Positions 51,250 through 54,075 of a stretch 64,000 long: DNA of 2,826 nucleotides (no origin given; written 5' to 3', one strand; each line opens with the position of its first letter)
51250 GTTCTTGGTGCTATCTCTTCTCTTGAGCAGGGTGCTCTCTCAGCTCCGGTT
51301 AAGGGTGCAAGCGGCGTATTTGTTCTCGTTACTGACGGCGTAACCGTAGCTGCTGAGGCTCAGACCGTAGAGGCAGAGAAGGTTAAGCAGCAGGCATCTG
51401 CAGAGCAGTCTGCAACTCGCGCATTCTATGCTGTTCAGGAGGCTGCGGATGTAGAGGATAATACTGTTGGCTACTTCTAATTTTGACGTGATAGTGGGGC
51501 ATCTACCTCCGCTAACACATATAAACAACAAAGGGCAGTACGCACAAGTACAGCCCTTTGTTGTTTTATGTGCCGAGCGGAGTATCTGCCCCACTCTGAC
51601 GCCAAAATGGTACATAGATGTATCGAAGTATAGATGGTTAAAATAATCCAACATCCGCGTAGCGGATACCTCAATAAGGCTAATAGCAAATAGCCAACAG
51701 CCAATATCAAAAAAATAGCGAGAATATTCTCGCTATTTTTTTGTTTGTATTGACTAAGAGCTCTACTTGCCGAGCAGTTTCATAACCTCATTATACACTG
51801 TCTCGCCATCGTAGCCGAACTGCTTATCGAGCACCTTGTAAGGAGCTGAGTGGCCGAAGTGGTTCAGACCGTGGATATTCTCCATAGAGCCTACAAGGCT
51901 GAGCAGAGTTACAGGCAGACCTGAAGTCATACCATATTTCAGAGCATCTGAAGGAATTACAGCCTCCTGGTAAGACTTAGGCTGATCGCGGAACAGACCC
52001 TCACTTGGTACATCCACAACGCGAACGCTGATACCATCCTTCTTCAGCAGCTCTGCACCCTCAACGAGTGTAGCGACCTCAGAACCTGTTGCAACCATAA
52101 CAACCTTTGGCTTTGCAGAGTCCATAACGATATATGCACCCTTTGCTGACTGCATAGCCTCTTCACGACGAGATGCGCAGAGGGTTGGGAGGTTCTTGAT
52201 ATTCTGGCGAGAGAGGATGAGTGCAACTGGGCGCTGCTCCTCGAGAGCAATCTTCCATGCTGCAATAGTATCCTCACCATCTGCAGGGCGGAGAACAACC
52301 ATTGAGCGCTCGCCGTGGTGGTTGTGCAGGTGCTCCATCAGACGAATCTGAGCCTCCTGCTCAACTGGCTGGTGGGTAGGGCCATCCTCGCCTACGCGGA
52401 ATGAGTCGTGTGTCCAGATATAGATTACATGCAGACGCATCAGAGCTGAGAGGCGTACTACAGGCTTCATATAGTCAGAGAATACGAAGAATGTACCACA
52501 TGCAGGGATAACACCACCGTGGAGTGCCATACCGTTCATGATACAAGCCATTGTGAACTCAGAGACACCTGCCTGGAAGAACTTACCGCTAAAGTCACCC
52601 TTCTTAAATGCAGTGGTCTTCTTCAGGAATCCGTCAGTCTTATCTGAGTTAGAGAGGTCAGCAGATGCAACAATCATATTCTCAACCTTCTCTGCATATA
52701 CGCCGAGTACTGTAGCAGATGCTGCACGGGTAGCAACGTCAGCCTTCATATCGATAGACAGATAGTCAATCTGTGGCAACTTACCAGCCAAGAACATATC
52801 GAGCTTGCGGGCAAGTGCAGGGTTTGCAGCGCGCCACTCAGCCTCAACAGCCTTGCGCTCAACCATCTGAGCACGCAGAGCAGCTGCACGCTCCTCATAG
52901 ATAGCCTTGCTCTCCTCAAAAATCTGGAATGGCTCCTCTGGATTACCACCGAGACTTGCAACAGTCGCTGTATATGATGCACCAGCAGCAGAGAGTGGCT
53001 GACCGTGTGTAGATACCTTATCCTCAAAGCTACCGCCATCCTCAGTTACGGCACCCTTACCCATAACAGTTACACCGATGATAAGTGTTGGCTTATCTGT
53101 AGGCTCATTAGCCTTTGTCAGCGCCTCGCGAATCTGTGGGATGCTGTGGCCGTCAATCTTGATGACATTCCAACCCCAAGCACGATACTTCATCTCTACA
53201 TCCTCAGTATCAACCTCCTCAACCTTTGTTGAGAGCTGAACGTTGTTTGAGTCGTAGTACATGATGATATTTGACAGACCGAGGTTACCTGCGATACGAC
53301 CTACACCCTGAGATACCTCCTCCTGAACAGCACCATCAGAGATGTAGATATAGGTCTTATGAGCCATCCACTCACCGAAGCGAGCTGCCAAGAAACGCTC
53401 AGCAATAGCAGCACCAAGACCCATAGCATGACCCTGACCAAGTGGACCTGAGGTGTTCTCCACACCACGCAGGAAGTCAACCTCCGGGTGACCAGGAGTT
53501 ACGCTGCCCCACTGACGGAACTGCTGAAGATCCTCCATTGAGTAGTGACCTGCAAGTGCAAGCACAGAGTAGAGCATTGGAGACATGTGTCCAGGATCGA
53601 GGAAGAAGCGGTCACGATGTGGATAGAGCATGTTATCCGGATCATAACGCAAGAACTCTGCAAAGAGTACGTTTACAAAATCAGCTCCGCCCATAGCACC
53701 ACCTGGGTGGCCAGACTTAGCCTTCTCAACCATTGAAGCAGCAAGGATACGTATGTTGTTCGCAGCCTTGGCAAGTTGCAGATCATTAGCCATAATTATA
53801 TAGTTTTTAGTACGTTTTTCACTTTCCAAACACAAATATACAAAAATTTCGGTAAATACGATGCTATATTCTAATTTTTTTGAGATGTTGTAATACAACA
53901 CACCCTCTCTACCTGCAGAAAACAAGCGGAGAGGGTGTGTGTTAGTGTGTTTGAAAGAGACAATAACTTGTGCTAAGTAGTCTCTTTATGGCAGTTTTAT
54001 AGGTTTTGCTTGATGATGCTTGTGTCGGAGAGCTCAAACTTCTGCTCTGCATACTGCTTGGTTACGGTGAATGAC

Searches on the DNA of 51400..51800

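Call 26: search_rna_families(source=window, start=51400, end=51800, threshold=evalue, max_evalue=10)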
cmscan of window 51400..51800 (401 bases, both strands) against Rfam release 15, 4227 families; matches with E-value up to 10: 25.
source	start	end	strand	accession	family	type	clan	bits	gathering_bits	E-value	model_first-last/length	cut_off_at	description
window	51488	51599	+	RF03839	MIR2599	Gene; miRNA;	-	26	120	0.0074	1-132/132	no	MIR2599 microRNA precursor family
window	51640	51750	-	RF01808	MicX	Gene; sRNA;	-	25.7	75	0.0009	1-194/194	no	MicX Vibrio cholerae sRNA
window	51693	51761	-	RF03443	mir-2131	Gene; miRNA;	-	23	92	0.042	1-89/89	no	mir-2131 microRNA precursor family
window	51694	51756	-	RF00908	MIR529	Gene; miRNA;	-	21.1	75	0.019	1-131/131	no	MIR529 microRNA precursor family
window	51696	51758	-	RF04056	mir-982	Gene; miRNA;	-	20.9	70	0.31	1-89/89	no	mir-982 microRNA precursor family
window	51504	51584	+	RF00928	mir-590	Gene; miRNA;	-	20.3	65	0.21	1-86/86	no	mir-590 microRNA precursor family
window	51713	51768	+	RF04348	Plastid-psbM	Cis-reg;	-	19.3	52.7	3.7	1-79/79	no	Plastid-psbM 3UTR RNA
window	51677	51746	+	RF02029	sraA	Gene; sRNA;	-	18.9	56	2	1-95/95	no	sraA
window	51705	51788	-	RF02029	sraA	Gene; sRNA;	-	17.3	56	4.4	1-95/95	no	sraA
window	51512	51566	+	RF02066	STnc320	Gene; sRNA;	-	16.9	50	1.2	1-55/55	no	Salmonella enterica sRNA STnc320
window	51473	51566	+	RF02551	DapZ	Cis-reg;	-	16.8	56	2.1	1-78/78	no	ABC transporter regulator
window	51523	51576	-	RF02066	STnc320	Gene; sRNA;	-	16.7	50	1.4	1-55/55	no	Salmonella enterica sRNA STnc320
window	51707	51744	+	RF03940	MIR9563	Gene; miRNA;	-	16.1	90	2.9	1-127/127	no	MIR9563 microRNA precursor family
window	51705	51750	-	RF02907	patAB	Cis-reg; leader;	-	16.1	92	8.5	1-57/57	no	patAB leader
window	51709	51746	+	RF04106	mir-1303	Gene; miRNA;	-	15.8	107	3.3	1-85/85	no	mir-1303 microRNA precursor family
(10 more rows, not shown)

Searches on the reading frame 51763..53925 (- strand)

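Call 15: search_protein_families(library=pfam, proteins=[window:51763-53925:-])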
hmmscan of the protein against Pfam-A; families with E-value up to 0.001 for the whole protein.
window:51763-53925:- (720 aa): 4 families
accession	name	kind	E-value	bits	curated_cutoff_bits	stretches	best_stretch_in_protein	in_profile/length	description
PF00456.26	Transketolase_N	-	4.3e-86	289.4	22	1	53-384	4-334/334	Transketolase, thiamine diphosphate binding domain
PF02779.29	Transket_pyr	-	5.5e-43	147.1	27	1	397-576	3-172/174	Transketolase, pyrimidine binding domain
PF22613.1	Transketolase_C_1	-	1.7e-25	89.8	27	1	596-705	1-112/113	Transketolase-like TK C-terminal domain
PF02780.25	Transketolase_C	-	2.7e-09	37.4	25.9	1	599-709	3-123/124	Transketolase, C-terminal domain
